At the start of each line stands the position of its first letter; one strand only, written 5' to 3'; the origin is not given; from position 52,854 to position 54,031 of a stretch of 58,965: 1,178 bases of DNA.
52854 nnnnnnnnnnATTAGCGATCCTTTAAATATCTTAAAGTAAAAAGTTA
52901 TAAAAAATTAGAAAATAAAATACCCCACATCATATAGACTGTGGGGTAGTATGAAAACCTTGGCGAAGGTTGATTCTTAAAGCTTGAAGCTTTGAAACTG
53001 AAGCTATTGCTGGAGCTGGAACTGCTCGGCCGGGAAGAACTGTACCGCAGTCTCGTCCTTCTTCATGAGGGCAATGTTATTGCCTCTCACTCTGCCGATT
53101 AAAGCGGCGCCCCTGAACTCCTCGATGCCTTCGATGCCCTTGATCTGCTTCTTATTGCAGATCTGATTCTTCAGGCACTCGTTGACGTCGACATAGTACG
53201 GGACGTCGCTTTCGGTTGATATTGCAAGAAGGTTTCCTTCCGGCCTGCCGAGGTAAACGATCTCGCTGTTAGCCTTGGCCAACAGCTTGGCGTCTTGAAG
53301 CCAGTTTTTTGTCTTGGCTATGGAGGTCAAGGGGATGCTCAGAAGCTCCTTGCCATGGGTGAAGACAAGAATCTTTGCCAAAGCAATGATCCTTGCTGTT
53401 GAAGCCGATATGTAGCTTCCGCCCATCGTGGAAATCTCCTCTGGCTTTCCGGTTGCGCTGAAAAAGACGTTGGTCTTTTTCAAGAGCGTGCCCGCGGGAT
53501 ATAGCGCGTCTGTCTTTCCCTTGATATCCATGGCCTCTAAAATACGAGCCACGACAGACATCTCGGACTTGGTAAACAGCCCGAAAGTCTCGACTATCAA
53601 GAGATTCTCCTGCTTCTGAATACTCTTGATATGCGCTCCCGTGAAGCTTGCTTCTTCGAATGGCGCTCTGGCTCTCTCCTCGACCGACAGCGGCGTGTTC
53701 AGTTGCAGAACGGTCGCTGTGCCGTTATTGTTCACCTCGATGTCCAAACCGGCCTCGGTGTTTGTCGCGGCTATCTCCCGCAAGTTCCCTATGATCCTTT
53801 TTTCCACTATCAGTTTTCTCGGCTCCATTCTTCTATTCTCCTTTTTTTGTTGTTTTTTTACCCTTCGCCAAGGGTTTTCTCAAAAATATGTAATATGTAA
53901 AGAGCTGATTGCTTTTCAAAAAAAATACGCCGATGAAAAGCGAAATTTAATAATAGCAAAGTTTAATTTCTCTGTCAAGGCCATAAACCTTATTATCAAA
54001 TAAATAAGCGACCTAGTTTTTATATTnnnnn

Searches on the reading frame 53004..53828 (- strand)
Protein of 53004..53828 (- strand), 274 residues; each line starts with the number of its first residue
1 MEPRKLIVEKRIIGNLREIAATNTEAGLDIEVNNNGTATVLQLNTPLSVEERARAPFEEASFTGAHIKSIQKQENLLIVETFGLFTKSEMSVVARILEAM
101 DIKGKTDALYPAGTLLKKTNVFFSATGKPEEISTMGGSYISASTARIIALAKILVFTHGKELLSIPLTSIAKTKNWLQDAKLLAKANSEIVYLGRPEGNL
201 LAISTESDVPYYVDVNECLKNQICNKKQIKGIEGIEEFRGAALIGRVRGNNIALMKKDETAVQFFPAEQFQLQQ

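Call 10: search_protein_families(library=pfam, proteins=[window:53004-53828:-], max_evalue=1)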
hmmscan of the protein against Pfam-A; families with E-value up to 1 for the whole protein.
window:53004-53828:- (274 aa): 0 families

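Call 11: search_protein_families(library=ncbifam, proteins=[window:53004-53828:-], max_evalue=1)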
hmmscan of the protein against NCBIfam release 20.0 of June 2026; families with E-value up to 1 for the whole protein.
window:53004-53828:- (274 aa): 1 family
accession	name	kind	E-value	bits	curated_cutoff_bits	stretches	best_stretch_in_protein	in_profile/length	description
NF053582.1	motif_MiiA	domain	0.099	12.3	24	1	30-40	1-11/27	MiiA motif-containing surface protein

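Call 12: search_solved_structures(query=window:53004-53828:-, max_evalue=10)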
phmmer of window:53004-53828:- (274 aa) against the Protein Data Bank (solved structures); distinct sequences matched with E-value up to 10: 1.
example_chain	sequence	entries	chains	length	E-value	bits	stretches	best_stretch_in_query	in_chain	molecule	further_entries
9kq1_A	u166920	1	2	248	1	11.8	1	169-224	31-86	SDR superfamily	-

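Call 14: find_homologous_proteins(query=window:53004-53828:-, max_evalue=0.001)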
Query window:53004-53828:- (274 aa): 1 proteins with E <= 0.001 among 3435 candidates.
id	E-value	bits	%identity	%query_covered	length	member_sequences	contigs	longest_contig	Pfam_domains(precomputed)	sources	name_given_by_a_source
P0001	2.9e-171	585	100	100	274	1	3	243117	-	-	-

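Call 17: find_encoding_contigs(protein=P0001, flank=10000, max_places=6)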
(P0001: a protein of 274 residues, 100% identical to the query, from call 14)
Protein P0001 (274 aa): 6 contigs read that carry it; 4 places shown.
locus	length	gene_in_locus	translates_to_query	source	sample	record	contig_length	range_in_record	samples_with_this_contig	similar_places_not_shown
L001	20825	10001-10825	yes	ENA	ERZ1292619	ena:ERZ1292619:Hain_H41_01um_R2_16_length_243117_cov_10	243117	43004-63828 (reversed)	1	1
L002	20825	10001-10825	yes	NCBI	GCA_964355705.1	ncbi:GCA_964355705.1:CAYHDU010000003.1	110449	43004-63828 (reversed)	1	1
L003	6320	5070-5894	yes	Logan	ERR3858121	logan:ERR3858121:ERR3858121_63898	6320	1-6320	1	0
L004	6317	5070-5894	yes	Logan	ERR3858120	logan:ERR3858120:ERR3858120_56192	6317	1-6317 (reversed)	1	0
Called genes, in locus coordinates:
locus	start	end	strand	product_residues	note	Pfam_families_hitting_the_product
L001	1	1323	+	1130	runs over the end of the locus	PF00041:fn3, PF18370:RGI_lyase (faint), PF13385:Laminin_G_3, PF00041:fn3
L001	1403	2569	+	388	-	PF01702:TGT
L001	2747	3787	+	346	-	-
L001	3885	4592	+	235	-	PF20260:PUA_4, PF04452:Methyltrans_RNA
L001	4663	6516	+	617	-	PF00270:DEAD (weak), PF04851:ResIII, PF17757:UvrB_inter, PF27431:UvrB_3rd, PF00271:Helicase_C, PF12344:UvrB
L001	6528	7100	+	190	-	-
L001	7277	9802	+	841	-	PF00005:ABC_tran (faint), PF02463:SMC_N (faint), PF03193:RsgA_GTPase (faint), PF13175:AAA_15 (faint), PF13304:AAA_21 (faint), PF13555:AAA_29 (faint), PF20703:nSTAND1 (faint), PF17760:UvrA_inter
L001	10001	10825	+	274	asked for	-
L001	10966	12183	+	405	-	PF01541:GIY-YIG (weak), PF27096:UvrC_M, PF08459:UvrC_RNaseH_dom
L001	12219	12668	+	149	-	PF02308:MgtC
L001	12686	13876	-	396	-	PF18915:DUF5667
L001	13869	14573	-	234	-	PF04542:Sigma70_r2, PF08281:Sigma70_r4_2, PF04545:Sigma70_r4 (weak)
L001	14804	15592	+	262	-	-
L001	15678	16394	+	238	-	PF13462:Thioredoxin_4, PF13098:Thioredoxin_2 (weak), PF01323:DSBA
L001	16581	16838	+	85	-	PF09851:SHOCT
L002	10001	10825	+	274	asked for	-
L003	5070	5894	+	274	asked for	-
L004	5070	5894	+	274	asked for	-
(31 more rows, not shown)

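Call 61: search_protein_families(library=pfam, alignment_id=A3, max_evalue=1)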
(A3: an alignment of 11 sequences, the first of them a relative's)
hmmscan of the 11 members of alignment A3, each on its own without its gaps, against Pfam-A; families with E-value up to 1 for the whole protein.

A. member 1, P0001 (274 aa): 0 families

B. families by the number of members that match (of 11 scanned): 4 families
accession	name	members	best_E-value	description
PF12541.14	DUF3737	1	0.085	Protein of unknown function (DUF3737)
PF12740.14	PETase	1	0.096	PET hydrolase-like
PF14470.12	bPH_3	1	0.12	Bacterial PH domain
PF23419.2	WD40_RFWD3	1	0.22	E3 ubiquitin-protein ligase RFWD3 WD40 domain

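Call 62: search_protein_families(library=padloc, alignment_id=A3, max_evalue=1)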
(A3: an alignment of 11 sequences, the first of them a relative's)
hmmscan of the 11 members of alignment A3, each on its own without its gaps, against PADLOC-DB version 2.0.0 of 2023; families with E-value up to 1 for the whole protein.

A. member 1, P0001 (274 aa): 0 families

B. families by the number of members that match (of 11 scanned): 0 families

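Call 63: search_protein_families(library=phrogs, alignment_id=A3, max_evalue=1)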
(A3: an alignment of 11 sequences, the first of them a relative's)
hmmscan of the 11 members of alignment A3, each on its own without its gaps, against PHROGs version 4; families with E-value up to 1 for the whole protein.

A. member 1, P0001 (274 aa): 0 families

B. families by the number of members that match (of 11 scanned): 4 families
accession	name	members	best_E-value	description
phrog_31854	-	1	0.031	-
phrog_17858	-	1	0.042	-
phrog_35976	-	1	0.1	-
phrog_32217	-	1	0.23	-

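Call 64: search_solved_structures(query=A3, max_evalue=10)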
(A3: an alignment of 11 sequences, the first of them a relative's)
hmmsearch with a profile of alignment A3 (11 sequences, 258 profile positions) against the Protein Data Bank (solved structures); distinct sequences matched with E-value up to 10: 0.

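Call 76: search_dna_similar(query=window:53004-53828:-, collection=phages, mode=protein, max_evalue=0.01)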
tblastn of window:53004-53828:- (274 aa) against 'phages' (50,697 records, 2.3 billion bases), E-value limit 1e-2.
No match.

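Call 93: predict_structure(alignment_id=A6)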
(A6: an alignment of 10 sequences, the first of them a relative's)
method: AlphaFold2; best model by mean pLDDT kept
length: 274 residues; sequences in the alignment: 10
mean_pLDDT: 82.0   pTM: 0.83
mean pLDDT of the five models: 82.0, 80.9, 80.3, 79.3, 74.8
residues with pLDDT >= 90: 60; 70-90: 172; 50-70: 37; < 50: 5
segments of 3 or more residues with pLDDT < 50: 136-140
pLDDT, mean of each block of 10 residues (from residue 1): 85 85 79 90 83 81 84 87 85 90 89 62 65 51 83 91 90 81 91 89 87 90 81 69 81 85 85 69
secondary structure, 60 per line:
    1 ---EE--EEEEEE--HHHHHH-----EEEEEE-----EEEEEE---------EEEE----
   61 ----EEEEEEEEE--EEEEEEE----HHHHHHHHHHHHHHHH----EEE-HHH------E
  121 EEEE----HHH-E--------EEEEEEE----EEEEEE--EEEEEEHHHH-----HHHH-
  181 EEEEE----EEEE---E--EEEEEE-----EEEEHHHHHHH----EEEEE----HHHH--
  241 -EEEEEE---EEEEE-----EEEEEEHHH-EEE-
elements in order: E8-13 H16-21 E27-32 E38-43 E53-56 E65-73 E76-82 H87-102 E107-109 E120-124 E142-148 E153-158 E161-166 H167-170 H176-179 E181-185 E190-193 E200-205 E211-214 H215-221 E226-230 H235-238 E242-247 E251-255 E261-266 E271-273

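Call 96: fold_search(model_id=the predicted structure, library=pdb)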
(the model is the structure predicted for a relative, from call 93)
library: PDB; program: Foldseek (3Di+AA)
matches with E <= 10: 1093; with E <= 0.001: 4
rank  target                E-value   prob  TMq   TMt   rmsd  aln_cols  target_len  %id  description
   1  22gv_A                1.2e-04  0.99  0.27  0.28   9.9       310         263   12  Crystal structure of the CJ1041C protein from Campylobacter jejuni in complex with Ca2+ in space group P1 (released 2026-04-01)
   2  22gw_B                2.7e-04  1.00  0.43  0.44   8.6       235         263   13  Crystal structure of the CJ1041C protein from Campylobacter jejuni in the apo form in space group P2 (released 2026-04-01)
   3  9oz6_B                6.4e-04  0.97  0.30  0.11  14.6       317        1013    7  Cryo-EM structure of 1:1 chicken ROS1 and chicken NEL complex. (released 2026-02-25)
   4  9oyz_B                6.8e-04  0.97  0.26  0.09  15.4       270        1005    8  Cryo-EM structure of chicken ROS1 in apo-state. Cryo-EM refinement is focused on the "head" region of chicken ROS1. (released 2026-02-25)
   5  9f8t_A                1.3e-03  0.99  0.31  0.24  12.1       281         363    9  Clathrin terminal domain complexed with C-terminus of AAK1L (released 2025-05-21)
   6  10ft_A                1.4e-03  0.99  0.33  0.17  16.4       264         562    9  Cryo-EM structure of receptor tyrosine kinase ROS1 in complex with NELL2 (released 2026-02-25)
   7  3jcm_B                1.4e-03  0.92  0.30  0.21  14.4       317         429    9  Cryo-EM structure of the spliceosomal U4/U6.U5 tri-snRNP (released 2016-02-24)
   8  4tz4_A                1.6e-03  0.94  0.32  0.11  12.2       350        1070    6  Crystal Structure of Human Cereblon in Complex with DDB1 and Lenalidomide (released 2014-08-06)
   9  9tes_A                1.7e-03  0.92  0.34  0.29  11.0       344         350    8  Crystal structure of beta-TrCP bound by diphosphorylated PDCD4 degron peptide (released 2026-04-08)
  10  9n6v_LT               1.8e-03  0.89  0.31  0.12  13.1       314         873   11  SSU processome maturation and disassembly, State A (released 2025-11-05)
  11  9y6s_7K               2.1e-03  0.85  0.31  0.09  14.6       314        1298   11  96-nm repeat of the Leishmania tarentolae doublet microtubule (released 2025-12-17)
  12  4a2l_C                2.2e-03  0.99  0.32  0.14  11.4       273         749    8  Structure of the periplasmic domain of the heparin and heparan sulphate sensing hybrid two component system BT4663 in  (released 2012-05-02)
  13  9pwq_A                2.2e-03  0.98  0.32  0.07  16.7       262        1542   10  Cryo-EM structure of receptor tyrosine kinase ROS1 extracellular domain in complex with NELL2 (released 2026-02-25)
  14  5m5r_A                2.2e-03  0.98  0.31  0.25  12.2       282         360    9  Clathrin heavy chain N-terminal domain bound to beta2 adaptin clathrin box motif (released 2016-11-09)
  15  7mq8_LH               2.2e-03  0.90  0.29  0.13  14.0       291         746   10  Cryo-EM structure of the human SSU processome, state pre-A1 (released 2021-09-22)
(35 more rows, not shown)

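Call 106: list_cluster_members(proteins=[P0001, P0002, P0003, P0006, P0008, P0009, L070:1017-1853:+, L075:6893-7651:+])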
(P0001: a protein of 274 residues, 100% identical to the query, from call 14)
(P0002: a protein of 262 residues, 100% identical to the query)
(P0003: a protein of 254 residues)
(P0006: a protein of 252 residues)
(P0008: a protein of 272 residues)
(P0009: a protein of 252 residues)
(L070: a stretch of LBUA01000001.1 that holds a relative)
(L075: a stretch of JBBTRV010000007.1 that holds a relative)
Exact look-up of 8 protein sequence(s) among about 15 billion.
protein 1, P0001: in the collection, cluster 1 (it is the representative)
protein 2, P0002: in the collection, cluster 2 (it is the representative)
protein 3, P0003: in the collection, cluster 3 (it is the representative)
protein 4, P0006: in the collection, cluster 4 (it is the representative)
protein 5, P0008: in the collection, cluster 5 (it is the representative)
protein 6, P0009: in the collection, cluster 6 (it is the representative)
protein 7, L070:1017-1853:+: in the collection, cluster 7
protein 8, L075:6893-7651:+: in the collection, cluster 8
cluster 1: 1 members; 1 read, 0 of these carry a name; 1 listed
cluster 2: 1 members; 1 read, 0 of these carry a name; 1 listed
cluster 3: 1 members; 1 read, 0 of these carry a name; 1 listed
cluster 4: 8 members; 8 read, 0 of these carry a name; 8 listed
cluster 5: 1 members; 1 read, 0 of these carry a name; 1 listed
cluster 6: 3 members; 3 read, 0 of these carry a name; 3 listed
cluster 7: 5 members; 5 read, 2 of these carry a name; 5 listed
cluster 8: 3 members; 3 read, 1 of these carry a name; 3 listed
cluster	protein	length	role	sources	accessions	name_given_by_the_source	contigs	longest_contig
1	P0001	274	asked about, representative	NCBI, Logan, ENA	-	-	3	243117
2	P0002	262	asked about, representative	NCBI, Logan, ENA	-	-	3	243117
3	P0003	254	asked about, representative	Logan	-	-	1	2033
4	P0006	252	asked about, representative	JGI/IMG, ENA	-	-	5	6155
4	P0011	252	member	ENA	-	-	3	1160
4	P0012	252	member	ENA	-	-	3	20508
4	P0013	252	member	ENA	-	-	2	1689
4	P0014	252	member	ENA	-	-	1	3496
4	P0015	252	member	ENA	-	-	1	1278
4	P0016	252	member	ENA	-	-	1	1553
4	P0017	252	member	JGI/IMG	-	-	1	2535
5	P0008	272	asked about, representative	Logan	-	-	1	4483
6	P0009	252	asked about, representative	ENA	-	-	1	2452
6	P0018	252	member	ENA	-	-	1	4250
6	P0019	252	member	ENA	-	-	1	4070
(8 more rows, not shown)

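Call 113: find_encoding_contigs(protein=P0012, flank=10000, max_places=2)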
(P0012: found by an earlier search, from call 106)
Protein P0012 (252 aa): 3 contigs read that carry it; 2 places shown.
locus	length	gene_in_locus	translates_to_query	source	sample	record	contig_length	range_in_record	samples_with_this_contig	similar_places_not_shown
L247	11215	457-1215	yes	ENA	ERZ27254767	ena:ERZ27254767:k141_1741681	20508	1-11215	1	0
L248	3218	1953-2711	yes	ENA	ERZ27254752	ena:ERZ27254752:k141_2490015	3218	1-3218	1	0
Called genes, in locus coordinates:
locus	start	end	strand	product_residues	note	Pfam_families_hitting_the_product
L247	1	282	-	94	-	?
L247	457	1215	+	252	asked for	-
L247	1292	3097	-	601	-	PF03485:Arg_tRNA_synt_N (weak), PF00750:tRNA-synt_1d, PF05746:DALR_1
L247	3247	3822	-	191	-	PF08207:EFP_N, PF09285:Elong-fact-P_C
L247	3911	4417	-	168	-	PF01725:Ham1p_like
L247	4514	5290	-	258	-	PF08843:AbiEii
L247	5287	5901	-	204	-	-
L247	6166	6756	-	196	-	PF14063:DUF4254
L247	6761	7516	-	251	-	PF04230:PS_pyruv_trans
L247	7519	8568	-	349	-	PF01170:UPF0020, PF05175:MTS (weak), PF13847:Methyltransf_31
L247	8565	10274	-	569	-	PF00535:Glycos_transf_2 (weak), PF01697:Glyco_transf_92 (weak), PF01075:Glyco_transf_9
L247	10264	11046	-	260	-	-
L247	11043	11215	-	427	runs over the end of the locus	PF00534:Glycos_transf_1, PF00982:Glyco_transf_20 (weak)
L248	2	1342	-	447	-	?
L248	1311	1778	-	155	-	PF02367:TsaE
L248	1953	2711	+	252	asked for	-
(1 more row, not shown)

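Call 114: fold_search(model_id=the predicted structure, library=viral)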
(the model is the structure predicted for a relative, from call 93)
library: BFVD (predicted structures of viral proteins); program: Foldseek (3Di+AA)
matches with E <= 10: 538; with E <= 0.001: 3
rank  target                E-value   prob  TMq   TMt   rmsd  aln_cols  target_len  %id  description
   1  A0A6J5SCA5            3.4e-04  0.98  0.36  0.14  13.1       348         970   10  Baseplate wedge subunit [uncultured Caudovirales phage]
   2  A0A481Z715            7.8e-04  0.92  0.27  0.17  14.3       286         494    9  Uncharacterized protein [Pithovirus LCPAC104]
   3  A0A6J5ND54            9.2e-04  0.85  0.23  0.11  23.3       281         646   12  Uncharacterized protein [uncultured Caudovirales phage]
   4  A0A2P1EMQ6            1.8e-03  0.84  0.28  0.19  12.6       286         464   10  WD40 repeat protein [Moumouvirus australiensis]
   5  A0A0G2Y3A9            2.1e-03  0.85  0.28  0.16  13.7       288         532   10  Putative BTB/POZ domain-containing protein [Acanthamoeba polyphaga mimivirus]
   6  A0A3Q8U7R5            2.1e-03  0.84  0.30  0.19  13.1       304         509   11  Putative BTB/POZ domain-containing protein [Megavirus baoshan]
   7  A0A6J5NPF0            2.3e-03  1.00  0.37  0.24   5.5       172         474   10  Uncharacterized protein [uncultured Caudovirales phage]
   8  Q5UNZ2                2.3e-03  0.98  0.36  0.22  10.4       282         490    7  Putative BTB/POZ domain and WD-repeat protein R739 [Acanthamoeba polyphaga mimivirus]
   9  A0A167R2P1            2.3e-03  0.80  0.28  0.19  15.1       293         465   10  Putative BTB/POZ domain-containing protein [Powai lake megavirus]
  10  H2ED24                2.4e-03  0.92  0.34  0.32  12.7       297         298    8  Putative BTB_POZ domain and WD-repeat protein [Moumouvirus sp. 'Monve']
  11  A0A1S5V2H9            2.7e-03  0.92  0.30  0.19  14.9       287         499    7  (no name in the UniProt tables at hand)
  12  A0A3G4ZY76            2.9e-03  0.99  0.30  0.23  12.6       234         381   12  Uncharacterized protein [Faunusvirus sp.]
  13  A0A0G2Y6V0            3.2e-03  0.82  0.24  0.13  16.1       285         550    9  Serine-threonine kinase receptor-associated protein [Acanthamoeba polyphaga mimivirus]
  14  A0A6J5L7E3            3.4e-03  0.69  0.27  0.13  14.7       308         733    8  DUF6242 domain-containing protein [uncultured Caudovirales phage]
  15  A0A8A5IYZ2            3.8e-03  0.96  0.24  0.15  12.3       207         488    8  (no name in the UniProt tables at hand)
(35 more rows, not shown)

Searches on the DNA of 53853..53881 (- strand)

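Call 101: build_rna_model(alignment_id=A7, structure=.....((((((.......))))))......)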
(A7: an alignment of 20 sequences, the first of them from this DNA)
Model R1 built from alignment A7 (20 sequences, 30 columns); structure: as given.
model positions 28; base pairs 6; branch points 0; effective number of sequences 20; information 0.892 bits per position. Calibrated on 0.2 Mb of random sequence (short: E-values are rough).
structure used (alignment columns):
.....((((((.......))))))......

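Call 102: search_with_rna_model(model_id=R1, source=window, max_evalue=10, filters=off)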
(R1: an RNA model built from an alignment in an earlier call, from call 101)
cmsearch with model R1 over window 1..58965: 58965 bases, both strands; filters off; matches with E-value up to 10: 58.
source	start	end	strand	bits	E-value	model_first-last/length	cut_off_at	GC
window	53853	53880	-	28.1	8.7e-06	1-28/28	no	0.39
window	49048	49075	-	26.1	3.9e-05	1-28/28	no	0.43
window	52951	52978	+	22.6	0.00051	1-28/28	no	0.39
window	15290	15323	+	17.1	0.028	1-28/28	no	0.29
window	51045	51072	+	16.2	0.057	1-28/28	no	0.18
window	24317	24344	-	15.8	0.077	1-28/28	no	0.32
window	33027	33056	-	14.6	0.18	1-28/28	no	0.27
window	7735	7761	-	14.6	0.18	1-28/28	no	0.26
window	22855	22881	-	14.5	0.19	1-28/28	no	0.3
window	40841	40868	+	13.5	0.41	1-28/28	no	0.21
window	30833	30860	-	13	0.6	1-28/28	no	0.18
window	55411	55447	+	12.3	0.99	1-28/28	no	0.32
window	15289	15322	-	12.2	1.1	1-28/28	no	0.29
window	13115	13154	+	12.2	1.1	1-28/28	no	0.55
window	57013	57040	-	12.2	1.1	1-28/28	no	0.25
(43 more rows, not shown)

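Call 103: search_with_rna_model(model_id=R1, sources=[L008, L009, L016, L006, L014, L005, L013, L015], max_evalue=1, filters=off)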
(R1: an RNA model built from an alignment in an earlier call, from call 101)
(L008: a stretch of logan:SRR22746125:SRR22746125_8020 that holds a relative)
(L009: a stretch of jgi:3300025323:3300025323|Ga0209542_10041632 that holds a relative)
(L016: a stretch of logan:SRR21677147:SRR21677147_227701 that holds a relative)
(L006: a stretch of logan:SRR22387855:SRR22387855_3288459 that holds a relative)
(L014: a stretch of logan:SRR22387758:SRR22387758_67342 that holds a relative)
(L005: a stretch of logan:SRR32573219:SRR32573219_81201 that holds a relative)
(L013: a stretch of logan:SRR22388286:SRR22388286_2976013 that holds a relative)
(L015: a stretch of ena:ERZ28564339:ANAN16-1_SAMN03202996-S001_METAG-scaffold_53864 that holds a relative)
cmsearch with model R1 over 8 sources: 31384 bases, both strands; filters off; matches with E-value up to 1: 20.
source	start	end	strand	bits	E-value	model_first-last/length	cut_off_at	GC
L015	1218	1245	+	34.4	4.6e-08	1-28/28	no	0.32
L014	3718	3745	-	32.8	1.4e-07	1-28/28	no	0.36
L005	1095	1122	+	32.1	2.4e-07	1-28/28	no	0.43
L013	384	411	+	31.8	2.9e-07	1-28/28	no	0.39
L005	1917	1944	-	31.4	4e-07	1-28/28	no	0.39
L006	1678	1705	+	31.3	4.3e-07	1-28/28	no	0.29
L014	2821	2848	+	30.6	7.4e-07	1-28/28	no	0.46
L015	204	231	+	30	1.2e-06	1-28/28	no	0.25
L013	1231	1258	-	27.7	6e-06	1-28/28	no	0.43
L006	2612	2639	-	25.8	2.6e-05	1-28/28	no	0.39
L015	2031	2058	-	24.9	4.9e-05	1-28/28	no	0.32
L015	1023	1050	-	24.7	5.8e-05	1-28/28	no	0.32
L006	2738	2765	+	23.1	0.00018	1-28/28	no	0.54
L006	1452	1479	+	21.7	0.00053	1-28/28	no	0.32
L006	2172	2197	+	17.8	0.0094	1-28/28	no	0.31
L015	1217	1244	-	15.7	0.044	1-28/28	no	0.32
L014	2615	2642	+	14.6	0.095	1-28/28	no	0.25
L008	6409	6444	+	14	0.15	1-28/28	no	0.39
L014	3762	3799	+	13.1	0.28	1-28/28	no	0.24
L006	2171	2196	-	11.8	0.75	1-28/28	no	0.27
